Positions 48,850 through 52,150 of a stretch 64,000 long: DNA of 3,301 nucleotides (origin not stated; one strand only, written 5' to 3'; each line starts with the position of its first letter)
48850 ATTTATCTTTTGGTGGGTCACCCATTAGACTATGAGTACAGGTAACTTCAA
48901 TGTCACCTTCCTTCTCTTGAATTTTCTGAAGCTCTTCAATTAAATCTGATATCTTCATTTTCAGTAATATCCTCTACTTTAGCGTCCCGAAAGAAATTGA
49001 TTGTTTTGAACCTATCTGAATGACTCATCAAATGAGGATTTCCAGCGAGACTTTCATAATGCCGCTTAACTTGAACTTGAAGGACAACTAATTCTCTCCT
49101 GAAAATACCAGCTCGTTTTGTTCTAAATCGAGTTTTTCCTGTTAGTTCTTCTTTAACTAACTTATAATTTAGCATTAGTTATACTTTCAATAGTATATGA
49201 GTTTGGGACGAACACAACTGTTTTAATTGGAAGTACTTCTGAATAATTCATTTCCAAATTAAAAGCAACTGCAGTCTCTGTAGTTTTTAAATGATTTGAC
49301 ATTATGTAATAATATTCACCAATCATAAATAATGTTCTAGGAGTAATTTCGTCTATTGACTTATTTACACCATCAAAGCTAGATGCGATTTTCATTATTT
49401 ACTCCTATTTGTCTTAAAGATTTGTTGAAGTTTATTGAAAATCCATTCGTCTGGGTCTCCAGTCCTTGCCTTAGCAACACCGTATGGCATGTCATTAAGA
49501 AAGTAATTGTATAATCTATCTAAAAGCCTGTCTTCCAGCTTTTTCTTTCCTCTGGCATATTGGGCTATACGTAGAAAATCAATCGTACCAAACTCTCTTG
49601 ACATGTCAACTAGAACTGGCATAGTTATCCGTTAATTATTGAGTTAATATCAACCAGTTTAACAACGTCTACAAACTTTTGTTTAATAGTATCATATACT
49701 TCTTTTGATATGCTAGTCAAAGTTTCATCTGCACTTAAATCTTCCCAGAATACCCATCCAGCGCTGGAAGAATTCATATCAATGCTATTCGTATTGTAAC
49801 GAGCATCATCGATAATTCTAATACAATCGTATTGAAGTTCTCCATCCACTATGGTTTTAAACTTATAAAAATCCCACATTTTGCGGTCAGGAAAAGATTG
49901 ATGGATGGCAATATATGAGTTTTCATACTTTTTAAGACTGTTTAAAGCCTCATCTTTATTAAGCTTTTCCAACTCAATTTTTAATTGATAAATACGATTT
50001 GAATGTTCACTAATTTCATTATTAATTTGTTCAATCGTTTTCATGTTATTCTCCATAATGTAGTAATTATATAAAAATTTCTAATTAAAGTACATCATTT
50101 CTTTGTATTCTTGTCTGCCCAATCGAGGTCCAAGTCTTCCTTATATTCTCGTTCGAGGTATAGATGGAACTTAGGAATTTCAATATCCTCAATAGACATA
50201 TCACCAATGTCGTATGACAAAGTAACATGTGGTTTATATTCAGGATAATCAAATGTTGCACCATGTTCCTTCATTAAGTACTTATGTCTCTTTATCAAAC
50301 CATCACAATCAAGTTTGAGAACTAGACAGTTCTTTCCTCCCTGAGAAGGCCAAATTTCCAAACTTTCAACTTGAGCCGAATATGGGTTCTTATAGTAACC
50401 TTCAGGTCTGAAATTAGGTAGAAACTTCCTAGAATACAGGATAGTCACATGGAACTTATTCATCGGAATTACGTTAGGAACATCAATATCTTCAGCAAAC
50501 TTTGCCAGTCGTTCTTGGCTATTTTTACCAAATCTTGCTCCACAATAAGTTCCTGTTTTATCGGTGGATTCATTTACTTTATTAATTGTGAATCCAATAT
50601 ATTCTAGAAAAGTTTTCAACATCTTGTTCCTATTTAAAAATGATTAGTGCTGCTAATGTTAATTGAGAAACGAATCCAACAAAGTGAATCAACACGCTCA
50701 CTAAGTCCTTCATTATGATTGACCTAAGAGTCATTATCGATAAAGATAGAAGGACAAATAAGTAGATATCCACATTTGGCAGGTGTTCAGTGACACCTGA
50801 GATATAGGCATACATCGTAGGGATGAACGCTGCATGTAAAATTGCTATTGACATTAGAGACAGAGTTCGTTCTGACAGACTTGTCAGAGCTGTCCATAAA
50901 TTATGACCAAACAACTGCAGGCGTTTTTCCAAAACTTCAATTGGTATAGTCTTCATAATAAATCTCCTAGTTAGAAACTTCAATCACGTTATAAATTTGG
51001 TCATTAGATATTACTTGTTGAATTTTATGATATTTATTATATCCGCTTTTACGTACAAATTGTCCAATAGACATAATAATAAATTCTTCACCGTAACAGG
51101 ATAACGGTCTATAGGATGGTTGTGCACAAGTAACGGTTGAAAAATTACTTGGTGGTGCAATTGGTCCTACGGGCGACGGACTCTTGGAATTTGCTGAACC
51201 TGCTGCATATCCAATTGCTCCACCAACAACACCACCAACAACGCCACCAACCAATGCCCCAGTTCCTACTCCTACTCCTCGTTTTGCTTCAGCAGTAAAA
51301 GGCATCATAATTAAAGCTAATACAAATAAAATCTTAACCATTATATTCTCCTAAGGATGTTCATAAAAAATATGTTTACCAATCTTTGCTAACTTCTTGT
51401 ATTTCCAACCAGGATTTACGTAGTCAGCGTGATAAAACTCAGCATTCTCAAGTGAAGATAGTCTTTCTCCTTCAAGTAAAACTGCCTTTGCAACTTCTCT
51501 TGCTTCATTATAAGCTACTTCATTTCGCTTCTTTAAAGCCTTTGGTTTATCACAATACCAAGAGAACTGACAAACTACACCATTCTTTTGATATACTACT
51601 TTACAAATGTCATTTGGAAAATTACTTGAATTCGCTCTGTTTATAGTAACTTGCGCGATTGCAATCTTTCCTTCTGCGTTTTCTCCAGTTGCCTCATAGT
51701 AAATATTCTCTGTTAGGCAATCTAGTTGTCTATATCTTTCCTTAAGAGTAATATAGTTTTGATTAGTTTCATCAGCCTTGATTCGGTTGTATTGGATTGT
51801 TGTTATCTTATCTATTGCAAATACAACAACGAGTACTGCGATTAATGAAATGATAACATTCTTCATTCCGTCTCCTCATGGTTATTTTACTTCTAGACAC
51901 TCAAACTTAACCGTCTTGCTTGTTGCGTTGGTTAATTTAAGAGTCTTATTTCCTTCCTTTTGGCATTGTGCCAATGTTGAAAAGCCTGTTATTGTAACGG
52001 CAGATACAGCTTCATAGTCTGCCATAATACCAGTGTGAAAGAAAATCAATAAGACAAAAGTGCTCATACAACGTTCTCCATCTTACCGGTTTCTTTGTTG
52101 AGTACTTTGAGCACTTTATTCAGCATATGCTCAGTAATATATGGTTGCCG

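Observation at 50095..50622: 2H phosphoesterase could be an Acb1-type anti-CBASS cyclic-oligonucleotide nuclease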

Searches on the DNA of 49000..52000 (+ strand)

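Call 6: search_dna_similar(query=window:49000-52000:+, collection=phages, mode=near, max_rows=20)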
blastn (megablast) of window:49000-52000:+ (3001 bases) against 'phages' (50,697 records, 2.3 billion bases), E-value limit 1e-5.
No match.

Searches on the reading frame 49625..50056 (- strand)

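Call 21: search_protein_families(library=pfam, proteins=[window:49625-50056:-], max_evalue=0.01)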
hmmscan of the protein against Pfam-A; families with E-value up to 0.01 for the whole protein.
window:49625-50056:- (143 aa): 1 family
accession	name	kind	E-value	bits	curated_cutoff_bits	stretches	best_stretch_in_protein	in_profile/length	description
PF08678.16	Rsbr_N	-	0.0042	17.7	27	0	104-132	16-44/130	Rsbr N terminal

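Call 46: search_protein_families(library=phrogs, proteins=[window:49625-50056:-], max_evalue=0.001)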
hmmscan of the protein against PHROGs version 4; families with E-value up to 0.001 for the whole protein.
window:49625-50056:- (143 aa): 0 families
